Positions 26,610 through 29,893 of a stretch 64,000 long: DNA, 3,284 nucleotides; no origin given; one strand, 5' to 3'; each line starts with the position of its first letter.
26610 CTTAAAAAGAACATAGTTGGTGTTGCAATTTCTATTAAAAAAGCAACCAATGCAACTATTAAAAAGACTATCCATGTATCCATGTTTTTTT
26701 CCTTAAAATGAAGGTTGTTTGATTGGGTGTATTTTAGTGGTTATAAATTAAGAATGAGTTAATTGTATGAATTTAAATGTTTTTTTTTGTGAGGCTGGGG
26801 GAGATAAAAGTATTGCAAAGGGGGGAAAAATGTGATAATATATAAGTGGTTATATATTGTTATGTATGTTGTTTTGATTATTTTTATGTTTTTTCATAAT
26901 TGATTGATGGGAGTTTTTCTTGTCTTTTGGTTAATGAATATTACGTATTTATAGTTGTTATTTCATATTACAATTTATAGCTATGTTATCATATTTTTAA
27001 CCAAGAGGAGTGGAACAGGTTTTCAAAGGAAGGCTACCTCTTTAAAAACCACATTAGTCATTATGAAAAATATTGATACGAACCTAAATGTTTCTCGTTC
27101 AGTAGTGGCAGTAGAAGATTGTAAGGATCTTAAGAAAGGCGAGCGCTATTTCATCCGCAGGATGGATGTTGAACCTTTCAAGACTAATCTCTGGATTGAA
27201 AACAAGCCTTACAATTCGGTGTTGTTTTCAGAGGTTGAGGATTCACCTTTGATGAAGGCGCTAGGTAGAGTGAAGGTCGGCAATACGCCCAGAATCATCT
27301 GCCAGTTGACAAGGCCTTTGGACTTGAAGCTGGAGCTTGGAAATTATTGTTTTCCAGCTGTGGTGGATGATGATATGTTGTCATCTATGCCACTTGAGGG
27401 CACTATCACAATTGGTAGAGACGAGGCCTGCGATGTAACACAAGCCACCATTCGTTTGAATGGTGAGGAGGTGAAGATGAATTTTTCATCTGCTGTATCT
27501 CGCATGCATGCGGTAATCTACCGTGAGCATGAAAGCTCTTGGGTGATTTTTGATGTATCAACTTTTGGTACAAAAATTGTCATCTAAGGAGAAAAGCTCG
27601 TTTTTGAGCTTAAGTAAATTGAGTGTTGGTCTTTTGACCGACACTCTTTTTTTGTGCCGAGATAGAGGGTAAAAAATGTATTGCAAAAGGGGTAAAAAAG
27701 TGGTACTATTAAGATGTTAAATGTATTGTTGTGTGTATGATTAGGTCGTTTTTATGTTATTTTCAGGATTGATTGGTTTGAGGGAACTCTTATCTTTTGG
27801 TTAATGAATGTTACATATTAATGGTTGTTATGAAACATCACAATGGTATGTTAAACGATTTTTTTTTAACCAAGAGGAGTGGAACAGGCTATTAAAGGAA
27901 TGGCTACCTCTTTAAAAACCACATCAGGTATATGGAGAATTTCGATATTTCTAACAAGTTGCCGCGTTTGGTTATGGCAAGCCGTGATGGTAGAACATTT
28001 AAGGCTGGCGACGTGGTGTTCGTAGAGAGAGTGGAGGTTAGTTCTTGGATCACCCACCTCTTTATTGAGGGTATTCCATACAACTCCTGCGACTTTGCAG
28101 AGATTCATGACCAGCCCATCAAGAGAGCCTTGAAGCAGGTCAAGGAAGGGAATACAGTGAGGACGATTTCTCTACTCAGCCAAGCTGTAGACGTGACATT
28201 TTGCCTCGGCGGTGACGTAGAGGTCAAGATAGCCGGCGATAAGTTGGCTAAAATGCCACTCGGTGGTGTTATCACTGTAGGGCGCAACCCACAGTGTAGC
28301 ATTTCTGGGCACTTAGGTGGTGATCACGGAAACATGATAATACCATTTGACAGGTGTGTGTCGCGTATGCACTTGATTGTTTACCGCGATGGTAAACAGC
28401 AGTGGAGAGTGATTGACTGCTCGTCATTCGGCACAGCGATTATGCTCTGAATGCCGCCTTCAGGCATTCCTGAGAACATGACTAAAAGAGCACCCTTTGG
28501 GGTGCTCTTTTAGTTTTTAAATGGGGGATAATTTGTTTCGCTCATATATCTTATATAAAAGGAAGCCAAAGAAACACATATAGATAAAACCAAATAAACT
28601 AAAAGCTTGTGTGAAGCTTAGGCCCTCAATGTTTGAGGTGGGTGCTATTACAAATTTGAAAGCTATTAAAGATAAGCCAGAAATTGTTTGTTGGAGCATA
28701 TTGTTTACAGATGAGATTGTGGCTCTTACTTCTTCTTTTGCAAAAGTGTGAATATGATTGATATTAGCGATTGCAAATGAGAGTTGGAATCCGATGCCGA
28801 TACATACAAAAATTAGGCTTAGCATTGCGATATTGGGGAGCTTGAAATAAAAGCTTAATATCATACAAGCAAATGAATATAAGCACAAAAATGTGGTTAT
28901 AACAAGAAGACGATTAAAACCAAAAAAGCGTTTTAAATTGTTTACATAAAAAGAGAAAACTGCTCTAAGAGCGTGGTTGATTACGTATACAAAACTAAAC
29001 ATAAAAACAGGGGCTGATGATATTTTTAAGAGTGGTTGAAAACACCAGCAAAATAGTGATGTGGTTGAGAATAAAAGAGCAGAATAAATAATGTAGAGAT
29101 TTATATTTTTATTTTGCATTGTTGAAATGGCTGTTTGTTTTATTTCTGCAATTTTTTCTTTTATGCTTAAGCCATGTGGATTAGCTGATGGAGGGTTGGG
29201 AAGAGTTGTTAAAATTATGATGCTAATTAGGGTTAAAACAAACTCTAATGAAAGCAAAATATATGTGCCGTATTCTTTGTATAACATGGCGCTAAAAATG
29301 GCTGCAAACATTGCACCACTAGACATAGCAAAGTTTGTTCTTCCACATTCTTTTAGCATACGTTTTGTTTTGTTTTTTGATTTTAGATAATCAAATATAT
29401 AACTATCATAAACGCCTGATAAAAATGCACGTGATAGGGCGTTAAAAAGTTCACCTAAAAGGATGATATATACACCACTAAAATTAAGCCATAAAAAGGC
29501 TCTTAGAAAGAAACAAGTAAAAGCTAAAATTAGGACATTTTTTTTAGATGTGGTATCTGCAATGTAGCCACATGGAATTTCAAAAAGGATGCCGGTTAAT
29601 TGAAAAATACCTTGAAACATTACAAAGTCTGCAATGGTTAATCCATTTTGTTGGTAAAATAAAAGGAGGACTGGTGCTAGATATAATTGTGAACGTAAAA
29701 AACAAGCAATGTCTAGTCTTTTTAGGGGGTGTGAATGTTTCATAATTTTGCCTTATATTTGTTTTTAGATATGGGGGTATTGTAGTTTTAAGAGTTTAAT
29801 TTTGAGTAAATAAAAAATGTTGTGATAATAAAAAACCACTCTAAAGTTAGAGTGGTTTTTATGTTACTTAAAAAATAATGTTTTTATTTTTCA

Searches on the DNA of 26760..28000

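Call 53: search_rna_families(source=window, start=26760, end=28000, threshold=evalue, max_evalue=10)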
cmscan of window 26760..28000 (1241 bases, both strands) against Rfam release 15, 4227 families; matches with E-value up to 10: 10.
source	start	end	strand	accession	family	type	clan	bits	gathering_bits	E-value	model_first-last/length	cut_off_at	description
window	27543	27653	+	RF04182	GibS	Gene; sRNA;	-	26.6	115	0.32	1-142/142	no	GibS sRNA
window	27544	27648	+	RF02781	ManX_thermometer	Cis-reg; thermoregulator;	-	21.9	76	0.27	1-117/117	no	ManX 5' UTR thermometer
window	27170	27238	+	RF00833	mir-70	Gene; miRNA;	-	20.3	90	0.64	1-79/79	no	mir-70 microRNA precursor family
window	27564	27653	+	RF01480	rli52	Cis-reg;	-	19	70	6.7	1-95/95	no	Listeria sRNA rli52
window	27793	27876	-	RF04150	MIR2655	Gene; miRNA;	-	18.9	122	3.1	1-267/267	no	MIR2655 microRNA precursor family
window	27794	27877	+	RF04150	MIR2655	Gene; miRNA;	-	16.4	122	9.5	1-267/267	no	MIR2655 microRNA precursor family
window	27466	27500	+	RF01526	ceN106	Gene; snRNA; snoRNA; CD-box;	-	16.2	60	4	1-77/77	no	C. elegans snoRNA ceN106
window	27364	27393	+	RF01175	snoU83D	Gene; snRNA; snoRNA; CD-box;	-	16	55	7.7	1-81/81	no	Small nucleolar RNA U83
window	27195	27263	-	RF02824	LPR10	Gene; sRNA;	-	15.8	69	9.5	1-94/94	no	Legionella RNA 10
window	26967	27004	-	RF02350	psRNA6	Gene; sRNA;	-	11.4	60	1.9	1-333/333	no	Nitrosomonas sRNA psRNA6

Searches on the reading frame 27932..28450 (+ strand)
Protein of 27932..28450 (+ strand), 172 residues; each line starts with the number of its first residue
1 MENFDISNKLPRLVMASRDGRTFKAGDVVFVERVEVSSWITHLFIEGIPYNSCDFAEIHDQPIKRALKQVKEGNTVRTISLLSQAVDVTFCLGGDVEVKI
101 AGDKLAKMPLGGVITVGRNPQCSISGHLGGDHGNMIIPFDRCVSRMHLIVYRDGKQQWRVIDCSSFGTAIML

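Call 15: search_protein_families(library=pfam, proteins=[window:27932-28450:+], max_evalue=0.01)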
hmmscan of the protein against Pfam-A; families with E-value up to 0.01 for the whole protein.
window:27932-28450:+ (172 aa): 1 family
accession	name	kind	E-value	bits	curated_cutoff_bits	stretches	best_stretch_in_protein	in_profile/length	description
PF00498.31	FHA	-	9e-06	26.5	20.7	1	114-169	1-45/67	FHA domain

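Call 19: find_encoding_contigs(protein=window:27932-28450:+, flank=3000, max_places=10)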
Protein window:27932-28450:+ (172 aa): 2 contigs read that carry it; 1 place shown.
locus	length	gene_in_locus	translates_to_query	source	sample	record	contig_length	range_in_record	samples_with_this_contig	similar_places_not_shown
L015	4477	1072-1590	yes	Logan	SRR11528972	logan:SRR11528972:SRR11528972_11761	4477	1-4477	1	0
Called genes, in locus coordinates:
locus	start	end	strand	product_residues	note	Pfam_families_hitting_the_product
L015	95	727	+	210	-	PF00498:FHA (weak)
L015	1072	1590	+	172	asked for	PF00498:FHA (weak)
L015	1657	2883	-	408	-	PF07690:MFS_1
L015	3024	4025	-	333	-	-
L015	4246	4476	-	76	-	?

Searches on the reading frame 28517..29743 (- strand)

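Call 15: search_protein_families(library=pfam, proteins=[window:28517-29743:-], max_evalue=0.01)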
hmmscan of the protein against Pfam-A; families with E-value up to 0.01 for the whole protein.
window:28517-29743:- (408 aa): 2 families
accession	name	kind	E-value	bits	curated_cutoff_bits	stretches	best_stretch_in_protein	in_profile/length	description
PF07690.21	MFS_1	-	9.2e-21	74.6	33.4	1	22-355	15-343/347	Major Facilitator Superfamily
PF12832.13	MFS_1_like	-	0.00018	21.1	25.2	1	22-350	18-345/373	MFS_1 like family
